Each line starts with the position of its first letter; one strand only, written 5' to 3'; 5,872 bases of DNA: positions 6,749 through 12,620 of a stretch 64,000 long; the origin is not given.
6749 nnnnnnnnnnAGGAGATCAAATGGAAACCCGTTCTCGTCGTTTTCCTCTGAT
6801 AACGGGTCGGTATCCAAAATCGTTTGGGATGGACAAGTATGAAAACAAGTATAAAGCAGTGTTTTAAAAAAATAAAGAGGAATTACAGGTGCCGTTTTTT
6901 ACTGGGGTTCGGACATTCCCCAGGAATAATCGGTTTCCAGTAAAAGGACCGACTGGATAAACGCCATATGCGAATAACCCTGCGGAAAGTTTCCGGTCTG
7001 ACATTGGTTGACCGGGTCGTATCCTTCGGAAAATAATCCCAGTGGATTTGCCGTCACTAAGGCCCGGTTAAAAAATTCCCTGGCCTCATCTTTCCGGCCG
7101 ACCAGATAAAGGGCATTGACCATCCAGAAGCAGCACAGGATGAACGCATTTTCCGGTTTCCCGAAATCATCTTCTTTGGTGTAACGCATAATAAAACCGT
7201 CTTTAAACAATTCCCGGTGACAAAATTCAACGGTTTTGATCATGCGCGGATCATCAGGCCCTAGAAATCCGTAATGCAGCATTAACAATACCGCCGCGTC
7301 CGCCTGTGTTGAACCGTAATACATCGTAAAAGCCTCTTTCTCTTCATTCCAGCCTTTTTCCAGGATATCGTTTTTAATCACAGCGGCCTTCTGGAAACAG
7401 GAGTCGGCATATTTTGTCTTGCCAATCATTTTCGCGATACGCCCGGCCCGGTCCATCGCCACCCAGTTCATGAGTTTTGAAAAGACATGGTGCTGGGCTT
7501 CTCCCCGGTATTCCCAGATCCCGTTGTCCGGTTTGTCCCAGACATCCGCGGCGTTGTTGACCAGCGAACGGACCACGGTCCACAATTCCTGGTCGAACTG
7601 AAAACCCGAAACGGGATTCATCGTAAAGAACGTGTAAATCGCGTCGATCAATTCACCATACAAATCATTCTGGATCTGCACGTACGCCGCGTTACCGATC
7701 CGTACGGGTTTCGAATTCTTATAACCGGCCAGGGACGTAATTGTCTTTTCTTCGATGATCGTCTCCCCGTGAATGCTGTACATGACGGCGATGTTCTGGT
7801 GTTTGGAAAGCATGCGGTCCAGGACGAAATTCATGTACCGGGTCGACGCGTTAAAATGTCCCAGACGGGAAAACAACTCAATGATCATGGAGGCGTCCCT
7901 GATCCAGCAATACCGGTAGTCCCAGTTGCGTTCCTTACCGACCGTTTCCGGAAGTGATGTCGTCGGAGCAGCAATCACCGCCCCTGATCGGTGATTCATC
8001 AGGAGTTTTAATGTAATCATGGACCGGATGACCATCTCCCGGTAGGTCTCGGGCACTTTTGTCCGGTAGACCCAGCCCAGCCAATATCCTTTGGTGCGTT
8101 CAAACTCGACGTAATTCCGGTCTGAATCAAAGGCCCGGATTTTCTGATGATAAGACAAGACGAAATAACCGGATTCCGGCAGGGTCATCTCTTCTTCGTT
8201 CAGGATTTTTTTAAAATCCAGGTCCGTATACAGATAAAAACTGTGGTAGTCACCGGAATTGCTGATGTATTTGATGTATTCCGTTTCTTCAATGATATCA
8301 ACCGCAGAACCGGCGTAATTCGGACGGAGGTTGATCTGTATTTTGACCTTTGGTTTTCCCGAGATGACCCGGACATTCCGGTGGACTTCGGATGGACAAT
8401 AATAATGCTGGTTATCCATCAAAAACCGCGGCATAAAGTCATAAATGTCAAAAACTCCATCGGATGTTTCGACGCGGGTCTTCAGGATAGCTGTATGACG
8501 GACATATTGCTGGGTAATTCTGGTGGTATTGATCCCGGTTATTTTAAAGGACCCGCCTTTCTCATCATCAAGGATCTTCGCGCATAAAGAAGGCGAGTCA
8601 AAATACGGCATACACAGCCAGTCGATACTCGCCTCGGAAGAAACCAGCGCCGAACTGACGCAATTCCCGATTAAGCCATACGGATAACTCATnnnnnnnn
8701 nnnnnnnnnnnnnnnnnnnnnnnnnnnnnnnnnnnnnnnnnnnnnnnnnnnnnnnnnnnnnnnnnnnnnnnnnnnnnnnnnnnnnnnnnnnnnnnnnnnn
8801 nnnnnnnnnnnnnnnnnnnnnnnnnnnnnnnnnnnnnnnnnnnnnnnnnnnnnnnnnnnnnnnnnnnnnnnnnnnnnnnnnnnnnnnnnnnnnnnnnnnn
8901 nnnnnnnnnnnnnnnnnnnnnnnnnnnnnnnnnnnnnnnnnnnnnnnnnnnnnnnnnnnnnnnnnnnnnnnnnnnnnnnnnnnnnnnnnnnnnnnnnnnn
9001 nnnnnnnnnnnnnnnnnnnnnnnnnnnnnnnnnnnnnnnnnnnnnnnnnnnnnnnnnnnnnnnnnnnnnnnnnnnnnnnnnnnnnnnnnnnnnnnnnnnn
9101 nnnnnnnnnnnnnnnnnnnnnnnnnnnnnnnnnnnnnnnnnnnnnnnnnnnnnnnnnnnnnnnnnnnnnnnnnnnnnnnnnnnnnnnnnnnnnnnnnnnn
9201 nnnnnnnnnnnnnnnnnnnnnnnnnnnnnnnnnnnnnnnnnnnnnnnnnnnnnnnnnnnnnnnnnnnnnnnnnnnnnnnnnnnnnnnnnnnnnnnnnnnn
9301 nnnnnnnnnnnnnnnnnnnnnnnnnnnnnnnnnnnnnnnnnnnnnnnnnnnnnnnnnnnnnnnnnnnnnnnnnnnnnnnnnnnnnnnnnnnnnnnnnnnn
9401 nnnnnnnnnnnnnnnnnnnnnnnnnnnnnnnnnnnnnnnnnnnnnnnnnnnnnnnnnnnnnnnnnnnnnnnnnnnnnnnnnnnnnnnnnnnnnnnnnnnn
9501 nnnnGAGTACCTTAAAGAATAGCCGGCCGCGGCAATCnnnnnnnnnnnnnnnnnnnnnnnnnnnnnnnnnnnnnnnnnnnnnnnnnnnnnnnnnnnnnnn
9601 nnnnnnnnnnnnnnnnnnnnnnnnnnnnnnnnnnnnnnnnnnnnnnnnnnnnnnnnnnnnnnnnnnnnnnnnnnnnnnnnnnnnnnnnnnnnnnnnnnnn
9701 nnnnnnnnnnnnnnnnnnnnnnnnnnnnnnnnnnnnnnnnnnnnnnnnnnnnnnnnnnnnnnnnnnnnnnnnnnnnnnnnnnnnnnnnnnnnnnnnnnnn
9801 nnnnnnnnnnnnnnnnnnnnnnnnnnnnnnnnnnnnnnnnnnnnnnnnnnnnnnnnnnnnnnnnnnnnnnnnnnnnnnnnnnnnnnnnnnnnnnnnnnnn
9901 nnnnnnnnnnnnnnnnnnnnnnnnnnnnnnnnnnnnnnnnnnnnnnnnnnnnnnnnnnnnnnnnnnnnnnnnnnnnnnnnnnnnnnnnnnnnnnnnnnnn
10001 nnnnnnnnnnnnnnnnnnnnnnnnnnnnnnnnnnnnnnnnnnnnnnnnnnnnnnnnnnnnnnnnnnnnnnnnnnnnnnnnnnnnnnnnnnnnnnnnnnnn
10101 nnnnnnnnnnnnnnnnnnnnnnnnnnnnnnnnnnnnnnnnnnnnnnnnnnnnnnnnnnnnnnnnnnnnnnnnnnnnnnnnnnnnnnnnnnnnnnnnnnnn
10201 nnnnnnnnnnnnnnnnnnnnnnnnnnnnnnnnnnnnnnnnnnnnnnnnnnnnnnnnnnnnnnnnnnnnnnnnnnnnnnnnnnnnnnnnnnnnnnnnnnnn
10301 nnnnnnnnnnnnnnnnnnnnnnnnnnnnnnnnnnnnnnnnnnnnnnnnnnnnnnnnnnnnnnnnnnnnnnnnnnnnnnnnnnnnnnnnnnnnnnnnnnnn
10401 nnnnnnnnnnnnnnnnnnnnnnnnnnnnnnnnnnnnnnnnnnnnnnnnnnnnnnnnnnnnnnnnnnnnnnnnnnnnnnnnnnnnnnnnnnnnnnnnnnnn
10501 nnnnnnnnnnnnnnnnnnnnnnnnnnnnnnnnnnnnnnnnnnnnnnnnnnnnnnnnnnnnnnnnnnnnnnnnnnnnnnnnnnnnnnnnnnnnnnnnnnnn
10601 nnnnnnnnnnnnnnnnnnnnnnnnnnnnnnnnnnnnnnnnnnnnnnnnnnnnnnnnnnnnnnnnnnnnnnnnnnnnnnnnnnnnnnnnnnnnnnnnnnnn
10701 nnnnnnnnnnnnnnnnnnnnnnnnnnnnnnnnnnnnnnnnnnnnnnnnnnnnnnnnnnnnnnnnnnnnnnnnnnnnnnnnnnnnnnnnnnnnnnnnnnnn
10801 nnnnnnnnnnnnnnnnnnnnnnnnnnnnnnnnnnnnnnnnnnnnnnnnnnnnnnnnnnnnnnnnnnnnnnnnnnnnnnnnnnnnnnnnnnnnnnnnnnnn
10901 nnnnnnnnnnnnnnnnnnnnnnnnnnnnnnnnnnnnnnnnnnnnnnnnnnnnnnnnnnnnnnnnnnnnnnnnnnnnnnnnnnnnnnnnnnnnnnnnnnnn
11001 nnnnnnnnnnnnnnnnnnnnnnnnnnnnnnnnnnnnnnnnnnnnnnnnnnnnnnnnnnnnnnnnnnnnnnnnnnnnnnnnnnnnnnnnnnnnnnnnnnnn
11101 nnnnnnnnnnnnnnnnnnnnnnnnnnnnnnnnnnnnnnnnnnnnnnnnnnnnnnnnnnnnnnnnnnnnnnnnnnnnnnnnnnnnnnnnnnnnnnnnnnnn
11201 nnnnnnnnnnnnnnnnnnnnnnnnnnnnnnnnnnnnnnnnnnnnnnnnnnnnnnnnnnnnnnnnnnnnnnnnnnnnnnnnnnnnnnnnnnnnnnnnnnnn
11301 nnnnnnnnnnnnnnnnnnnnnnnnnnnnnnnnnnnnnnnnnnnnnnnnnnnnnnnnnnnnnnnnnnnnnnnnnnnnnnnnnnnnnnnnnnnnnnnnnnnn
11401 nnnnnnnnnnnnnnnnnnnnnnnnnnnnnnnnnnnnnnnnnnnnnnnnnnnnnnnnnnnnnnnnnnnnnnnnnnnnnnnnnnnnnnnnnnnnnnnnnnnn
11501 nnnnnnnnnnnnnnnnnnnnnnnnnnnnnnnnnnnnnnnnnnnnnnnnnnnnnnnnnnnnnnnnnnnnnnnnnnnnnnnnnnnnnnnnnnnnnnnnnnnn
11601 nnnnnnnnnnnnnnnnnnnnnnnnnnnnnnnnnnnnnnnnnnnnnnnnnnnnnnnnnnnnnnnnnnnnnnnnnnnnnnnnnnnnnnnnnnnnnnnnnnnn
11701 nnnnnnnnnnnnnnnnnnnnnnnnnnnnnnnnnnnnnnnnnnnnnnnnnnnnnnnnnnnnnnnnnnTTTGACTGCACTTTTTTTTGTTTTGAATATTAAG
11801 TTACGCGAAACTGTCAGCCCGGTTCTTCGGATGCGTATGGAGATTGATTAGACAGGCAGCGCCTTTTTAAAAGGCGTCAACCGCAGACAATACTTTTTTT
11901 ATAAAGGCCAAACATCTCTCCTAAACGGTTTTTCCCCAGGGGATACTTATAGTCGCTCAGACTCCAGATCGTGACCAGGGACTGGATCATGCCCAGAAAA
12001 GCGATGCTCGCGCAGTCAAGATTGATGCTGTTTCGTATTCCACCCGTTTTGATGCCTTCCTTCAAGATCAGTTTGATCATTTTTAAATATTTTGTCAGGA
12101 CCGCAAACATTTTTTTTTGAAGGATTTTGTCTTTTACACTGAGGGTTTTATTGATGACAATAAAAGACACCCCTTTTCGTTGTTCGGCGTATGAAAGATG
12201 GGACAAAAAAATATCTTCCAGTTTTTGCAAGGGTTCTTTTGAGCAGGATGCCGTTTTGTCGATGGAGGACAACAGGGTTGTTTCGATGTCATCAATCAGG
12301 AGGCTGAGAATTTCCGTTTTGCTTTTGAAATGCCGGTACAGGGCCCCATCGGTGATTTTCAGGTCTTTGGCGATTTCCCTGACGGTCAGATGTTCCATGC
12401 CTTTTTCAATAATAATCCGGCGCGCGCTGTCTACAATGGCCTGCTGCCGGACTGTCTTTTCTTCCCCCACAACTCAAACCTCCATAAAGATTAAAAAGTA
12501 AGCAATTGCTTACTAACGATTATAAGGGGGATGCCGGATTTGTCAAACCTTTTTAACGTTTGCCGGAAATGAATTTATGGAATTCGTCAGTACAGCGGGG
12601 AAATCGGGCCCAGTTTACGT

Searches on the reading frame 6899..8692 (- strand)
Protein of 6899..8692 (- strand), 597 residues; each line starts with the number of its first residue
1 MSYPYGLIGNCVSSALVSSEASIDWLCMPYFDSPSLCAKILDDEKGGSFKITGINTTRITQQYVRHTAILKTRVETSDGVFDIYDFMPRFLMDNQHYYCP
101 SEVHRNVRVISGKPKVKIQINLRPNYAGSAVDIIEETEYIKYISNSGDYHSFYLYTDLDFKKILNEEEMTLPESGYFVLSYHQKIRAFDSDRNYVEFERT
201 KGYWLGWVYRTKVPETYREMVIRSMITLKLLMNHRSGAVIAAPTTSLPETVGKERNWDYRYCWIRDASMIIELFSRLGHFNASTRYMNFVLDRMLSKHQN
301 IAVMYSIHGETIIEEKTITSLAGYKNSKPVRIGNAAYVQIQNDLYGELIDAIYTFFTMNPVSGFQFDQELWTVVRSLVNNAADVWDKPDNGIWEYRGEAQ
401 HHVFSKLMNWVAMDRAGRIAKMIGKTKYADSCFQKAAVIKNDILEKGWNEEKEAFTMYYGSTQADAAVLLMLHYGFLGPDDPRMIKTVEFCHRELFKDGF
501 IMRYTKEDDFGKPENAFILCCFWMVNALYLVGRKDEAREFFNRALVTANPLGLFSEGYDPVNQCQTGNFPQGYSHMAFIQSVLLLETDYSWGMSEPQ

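Call 23: search_protein_families(library=pfam, proteins=[window:6899-8692:-], max_evalue=0.001)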
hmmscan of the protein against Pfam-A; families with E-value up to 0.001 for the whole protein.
window:6899-8692:- (597 aa): 2 families
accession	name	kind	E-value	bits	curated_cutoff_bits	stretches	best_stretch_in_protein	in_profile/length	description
PF00723.27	Glyco_hydro_15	-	9e-68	229.6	22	1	216-581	2-425/427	Glycosyl hydrolases family 15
PF19291.4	TREH_N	-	2.5e-16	60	23.1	1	7-141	20-143/211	Trehalase-like, N-terminal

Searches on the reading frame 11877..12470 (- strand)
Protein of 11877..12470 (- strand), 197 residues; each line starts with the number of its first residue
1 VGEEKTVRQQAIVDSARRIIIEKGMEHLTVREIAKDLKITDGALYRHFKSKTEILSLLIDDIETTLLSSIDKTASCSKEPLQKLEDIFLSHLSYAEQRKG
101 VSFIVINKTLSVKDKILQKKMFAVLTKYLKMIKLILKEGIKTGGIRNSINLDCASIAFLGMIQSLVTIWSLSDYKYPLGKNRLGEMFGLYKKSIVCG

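Call 24: search_protein_families(library=pfam, proteins=[window:11877-12470:-], max_evalue=0.001)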
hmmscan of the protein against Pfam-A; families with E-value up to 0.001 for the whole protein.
window:11877-12470:- (197 aa): 4 families
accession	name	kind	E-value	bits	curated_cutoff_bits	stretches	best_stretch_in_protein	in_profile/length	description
PF00440.29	TetR_N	-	1.3e-14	54.1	24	1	12-55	1-44/47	Bacterial regulatory proteins, tetR family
PF08359.16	TetR_C_4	-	2.7e-12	47.4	21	1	66-180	8-121/133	YsiA-like protein, C-terminal region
PF17932.6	TetR_C_24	-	4.9e-05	24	26.4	1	78-165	2-87/114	Tetracyclin repressor-like, C-terminal domain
PF22276.1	SlmA-like_C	-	6.8e-05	23.3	27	1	78-173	1-96/117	Tetracyclin repressor-like, C-terminal domain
